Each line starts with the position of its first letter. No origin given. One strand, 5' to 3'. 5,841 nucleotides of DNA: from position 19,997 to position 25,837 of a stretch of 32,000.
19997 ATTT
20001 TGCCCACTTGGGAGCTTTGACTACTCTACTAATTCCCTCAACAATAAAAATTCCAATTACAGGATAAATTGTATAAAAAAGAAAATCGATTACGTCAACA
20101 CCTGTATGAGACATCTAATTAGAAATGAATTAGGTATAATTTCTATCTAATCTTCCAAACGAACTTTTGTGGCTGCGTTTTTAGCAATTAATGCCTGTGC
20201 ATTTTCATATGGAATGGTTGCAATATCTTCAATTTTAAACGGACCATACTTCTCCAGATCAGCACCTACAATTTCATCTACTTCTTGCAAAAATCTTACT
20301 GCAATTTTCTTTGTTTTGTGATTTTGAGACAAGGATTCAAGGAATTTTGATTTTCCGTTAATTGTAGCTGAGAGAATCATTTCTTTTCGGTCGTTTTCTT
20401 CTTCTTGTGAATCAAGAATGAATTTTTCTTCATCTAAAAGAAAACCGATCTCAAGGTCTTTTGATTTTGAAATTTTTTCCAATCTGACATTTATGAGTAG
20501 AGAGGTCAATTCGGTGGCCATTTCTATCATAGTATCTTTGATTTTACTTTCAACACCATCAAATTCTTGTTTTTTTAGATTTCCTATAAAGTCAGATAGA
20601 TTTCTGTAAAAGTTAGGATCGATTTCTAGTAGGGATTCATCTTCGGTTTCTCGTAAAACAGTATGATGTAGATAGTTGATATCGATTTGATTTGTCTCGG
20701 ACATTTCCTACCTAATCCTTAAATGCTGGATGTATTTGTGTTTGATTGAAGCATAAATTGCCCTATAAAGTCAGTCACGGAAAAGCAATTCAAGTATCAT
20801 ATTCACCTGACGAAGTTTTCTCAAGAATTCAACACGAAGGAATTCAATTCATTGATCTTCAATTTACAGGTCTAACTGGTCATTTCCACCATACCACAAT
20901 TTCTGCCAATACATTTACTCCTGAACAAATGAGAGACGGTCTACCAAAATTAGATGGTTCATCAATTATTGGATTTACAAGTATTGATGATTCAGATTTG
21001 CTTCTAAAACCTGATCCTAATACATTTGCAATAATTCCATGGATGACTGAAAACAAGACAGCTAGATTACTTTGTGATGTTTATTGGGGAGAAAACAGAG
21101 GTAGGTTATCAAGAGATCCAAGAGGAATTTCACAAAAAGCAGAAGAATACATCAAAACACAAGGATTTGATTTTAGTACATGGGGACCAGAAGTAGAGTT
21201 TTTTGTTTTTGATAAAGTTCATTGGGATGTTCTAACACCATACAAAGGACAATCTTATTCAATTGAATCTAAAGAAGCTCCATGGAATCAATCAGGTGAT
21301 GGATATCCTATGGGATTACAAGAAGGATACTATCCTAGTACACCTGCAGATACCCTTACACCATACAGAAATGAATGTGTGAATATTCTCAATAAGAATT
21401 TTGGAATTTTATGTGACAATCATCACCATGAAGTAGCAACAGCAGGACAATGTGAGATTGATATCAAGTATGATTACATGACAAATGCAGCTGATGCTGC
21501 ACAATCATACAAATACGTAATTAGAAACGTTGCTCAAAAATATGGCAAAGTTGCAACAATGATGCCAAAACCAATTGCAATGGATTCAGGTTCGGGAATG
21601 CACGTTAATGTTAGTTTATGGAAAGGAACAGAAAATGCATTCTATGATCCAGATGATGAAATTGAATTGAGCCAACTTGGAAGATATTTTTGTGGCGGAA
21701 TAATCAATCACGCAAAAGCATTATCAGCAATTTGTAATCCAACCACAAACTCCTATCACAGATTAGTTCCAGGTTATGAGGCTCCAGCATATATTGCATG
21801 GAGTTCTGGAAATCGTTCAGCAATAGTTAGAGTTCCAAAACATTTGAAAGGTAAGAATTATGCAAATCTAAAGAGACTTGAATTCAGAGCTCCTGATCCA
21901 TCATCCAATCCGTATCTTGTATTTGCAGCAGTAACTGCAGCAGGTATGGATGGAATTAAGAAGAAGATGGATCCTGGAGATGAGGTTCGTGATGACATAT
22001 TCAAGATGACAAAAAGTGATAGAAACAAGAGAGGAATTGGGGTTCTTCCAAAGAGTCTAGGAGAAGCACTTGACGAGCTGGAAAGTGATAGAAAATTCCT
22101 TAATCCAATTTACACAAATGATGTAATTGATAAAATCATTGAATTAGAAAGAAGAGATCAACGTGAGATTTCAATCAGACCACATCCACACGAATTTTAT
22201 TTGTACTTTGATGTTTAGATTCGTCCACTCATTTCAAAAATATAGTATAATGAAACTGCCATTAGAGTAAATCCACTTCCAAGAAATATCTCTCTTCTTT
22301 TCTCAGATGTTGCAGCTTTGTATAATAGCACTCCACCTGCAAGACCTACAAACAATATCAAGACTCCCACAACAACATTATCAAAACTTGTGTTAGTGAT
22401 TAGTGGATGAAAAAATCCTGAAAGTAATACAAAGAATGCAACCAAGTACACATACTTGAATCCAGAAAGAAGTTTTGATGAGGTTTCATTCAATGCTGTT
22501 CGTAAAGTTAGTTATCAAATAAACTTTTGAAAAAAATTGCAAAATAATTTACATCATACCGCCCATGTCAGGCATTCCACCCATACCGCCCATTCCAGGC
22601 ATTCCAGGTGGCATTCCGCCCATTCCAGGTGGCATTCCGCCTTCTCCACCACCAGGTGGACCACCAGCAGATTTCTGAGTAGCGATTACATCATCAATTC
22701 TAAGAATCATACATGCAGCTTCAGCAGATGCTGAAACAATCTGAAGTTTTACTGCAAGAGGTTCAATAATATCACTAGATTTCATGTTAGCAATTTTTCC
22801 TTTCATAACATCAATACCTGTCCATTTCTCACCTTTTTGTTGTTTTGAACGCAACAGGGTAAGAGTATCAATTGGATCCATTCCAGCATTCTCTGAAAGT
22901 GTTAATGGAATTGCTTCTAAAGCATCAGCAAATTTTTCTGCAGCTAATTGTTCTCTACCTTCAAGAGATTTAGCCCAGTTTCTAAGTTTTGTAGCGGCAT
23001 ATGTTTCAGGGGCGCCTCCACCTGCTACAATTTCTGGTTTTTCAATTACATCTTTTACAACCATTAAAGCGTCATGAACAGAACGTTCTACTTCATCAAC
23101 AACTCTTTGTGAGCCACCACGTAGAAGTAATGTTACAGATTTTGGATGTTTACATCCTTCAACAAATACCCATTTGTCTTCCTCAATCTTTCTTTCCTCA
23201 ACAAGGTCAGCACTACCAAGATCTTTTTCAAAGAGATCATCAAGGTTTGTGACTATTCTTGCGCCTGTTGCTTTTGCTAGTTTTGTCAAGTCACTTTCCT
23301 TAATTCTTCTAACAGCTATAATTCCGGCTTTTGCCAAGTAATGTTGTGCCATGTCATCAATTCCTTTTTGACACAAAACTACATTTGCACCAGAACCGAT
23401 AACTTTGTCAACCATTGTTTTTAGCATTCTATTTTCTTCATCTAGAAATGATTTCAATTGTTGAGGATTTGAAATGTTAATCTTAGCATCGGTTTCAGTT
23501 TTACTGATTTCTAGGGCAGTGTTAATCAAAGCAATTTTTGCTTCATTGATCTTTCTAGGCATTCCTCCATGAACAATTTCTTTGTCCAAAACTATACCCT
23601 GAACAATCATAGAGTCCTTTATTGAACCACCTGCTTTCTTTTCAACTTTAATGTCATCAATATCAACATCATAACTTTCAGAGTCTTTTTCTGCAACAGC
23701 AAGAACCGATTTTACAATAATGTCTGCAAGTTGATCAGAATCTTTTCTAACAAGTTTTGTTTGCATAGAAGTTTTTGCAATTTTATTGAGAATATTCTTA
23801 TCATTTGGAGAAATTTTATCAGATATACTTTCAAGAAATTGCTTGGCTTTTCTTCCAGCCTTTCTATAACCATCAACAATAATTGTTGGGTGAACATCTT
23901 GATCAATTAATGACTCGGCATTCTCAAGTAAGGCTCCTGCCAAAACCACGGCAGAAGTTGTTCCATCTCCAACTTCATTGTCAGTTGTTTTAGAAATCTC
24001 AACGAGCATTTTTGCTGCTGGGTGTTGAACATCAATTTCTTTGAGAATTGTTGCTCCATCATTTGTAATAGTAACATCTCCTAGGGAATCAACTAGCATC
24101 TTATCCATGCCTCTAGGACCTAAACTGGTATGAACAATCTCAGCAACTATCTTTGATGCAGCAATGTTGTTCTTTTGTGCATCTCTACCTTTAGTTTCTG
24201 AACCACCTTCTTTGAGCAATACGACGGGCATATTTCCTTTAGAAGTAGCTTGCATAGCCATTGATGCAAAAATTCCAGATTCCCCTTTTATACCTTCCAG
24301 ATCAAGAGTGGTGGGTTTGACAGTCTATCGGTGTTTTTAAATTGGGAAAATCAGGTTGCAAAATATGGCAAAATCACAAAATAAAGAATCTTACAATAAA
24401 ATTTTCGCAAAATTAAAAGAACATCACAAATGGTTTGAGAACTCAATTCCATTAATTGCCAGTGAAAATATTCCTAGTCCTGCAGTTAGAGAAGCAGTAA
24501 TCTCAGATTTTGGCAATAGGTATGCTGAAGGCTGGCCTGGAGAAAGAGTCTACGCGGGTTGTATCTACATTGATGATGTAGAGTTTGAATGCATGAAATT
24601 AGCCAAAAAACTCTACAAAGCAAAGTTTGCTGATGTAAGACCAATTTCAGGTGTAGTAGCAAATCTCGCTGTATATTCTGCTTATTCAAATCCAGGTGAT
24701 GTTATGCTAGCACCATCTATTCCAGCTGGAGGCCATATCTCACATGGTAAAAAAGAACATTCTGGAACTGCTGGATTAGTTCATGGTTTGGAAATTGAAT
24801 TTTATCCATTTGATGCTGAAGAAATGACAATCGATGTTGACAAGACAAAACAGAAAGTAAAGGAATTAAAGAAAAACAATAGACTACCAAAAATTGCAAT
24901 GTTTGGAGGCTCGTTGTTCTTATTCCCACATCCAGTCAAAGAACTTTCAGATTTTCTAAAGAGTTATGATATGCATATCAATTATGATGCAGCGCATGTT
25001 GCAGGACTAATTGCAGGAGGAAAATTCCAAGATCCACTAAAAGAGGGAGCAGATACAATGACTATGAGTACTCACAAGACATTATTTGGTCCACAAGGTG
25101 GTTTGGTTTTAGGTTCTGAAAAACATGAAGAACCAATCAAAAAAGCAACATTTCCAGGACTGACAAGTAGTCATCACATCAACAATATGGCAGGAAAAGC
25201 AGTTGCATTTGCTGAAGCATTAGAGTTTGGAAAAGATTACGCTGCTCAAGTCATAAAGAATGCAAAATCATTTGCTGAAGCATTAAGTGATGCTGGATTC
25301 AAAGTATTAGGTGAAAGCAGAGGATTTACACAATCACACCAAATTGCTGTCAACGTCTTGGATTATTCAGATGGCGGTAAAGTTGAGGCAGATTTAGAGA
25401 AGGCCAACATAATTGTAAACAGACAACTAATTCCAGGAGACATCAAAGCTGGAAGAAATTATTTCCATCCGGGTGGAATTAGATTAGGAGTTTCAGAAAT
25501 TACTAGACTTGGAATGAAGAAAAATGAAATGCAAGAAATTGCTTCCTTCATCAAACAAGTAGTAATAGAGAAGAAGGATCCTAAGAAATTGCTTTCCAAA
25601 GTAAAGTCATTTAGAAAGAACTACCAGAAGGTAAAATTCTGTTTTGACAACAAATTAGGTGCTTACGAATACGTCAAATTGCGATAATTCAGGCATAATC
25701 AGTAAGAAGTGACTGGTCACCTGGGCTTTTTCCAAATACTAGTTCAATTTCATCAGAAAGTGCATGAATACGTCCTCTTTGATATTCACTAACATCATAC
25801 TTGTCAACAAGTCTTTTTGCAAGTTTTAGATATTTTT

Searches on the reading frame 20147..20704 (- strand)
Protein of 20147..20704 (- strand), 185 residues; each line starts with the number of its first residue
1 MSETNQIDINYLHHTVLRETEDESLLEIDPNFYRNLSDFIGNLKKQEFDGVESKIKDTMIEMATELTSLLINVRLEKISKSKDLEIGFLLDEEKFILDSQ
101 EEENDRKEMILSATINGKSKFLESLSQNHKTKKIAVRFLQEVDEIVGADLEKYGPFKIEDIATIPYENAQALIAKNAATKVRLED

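Call 6: search_protein_families(library=pfam, proteins=[window:20147-20704:-])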
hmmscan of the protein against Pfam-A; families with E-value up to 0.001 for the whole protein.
window:20147-20704:- (185 aa): 1 family
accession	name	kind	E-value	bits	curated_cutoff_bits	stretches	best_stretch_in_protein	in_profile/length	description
PF22090.1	Gins51_C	-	2.4e-22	78.9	27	1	134-181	1-48/48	Gins51, C-terminal domain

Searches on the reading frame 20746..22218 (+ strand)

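Call 6: search_protein_families(library=pfam, proteins=[window:20746-22218:+])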
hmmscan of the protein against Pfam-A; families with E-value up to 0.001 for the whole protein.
window:20746-22218:+ (490 aa): 2 families
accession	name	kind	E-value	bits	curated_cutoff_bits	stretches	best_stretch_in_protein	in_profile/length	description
PF00120.29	Gln-synt_C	-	1.1e-116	390.1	24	1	123-487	2-344/344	Glutamine synthetase, catalytic domain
PF03951.24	Gln-synt_N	-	1.8e-27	95.2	33.4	1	33-114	2-81/82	Glutamine synthetase, beta-Grasp domain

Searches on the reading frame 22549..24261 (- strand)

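Call 6: search_protein_families(library=pfam, proteins=[window:22549-24261:-])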
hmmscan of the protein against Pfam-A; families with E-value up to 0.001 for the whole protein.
window:22549-24261:- (570 aa): 1 family
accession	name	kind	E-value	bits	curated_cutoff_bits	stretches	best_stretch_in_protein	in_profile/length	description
PF00118.29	Cpn60_TCP1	-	1.4e-191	637.9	34.3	1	39-529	1-489/490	TCP-1/cpn60 chaperonin family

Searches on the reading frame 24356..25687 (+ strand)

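Call 6: search_protein_families(library=pfam, proteins=[window:24356-25687:+])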
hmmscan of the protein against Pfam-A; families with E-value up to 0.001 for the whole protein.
window:24356-25687:+ (443 aa): 3 families
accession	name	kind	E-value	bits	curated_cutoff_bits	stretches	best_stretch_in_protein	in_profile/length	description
PF00464.25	SHMT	-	1.2e-73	248.5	27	1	14-399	6-399/399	Serine hydroxymethyltransferase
PF00155.27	Aminotran_1_2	-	1.9e-08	34.4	19.7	1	143-325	111-305/361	Aminotransferase class I and II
PF01212.27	Beta_elim_lyase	-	6.8e-07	29.3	27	1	98-407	55-273/288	Beta-eliminating lyase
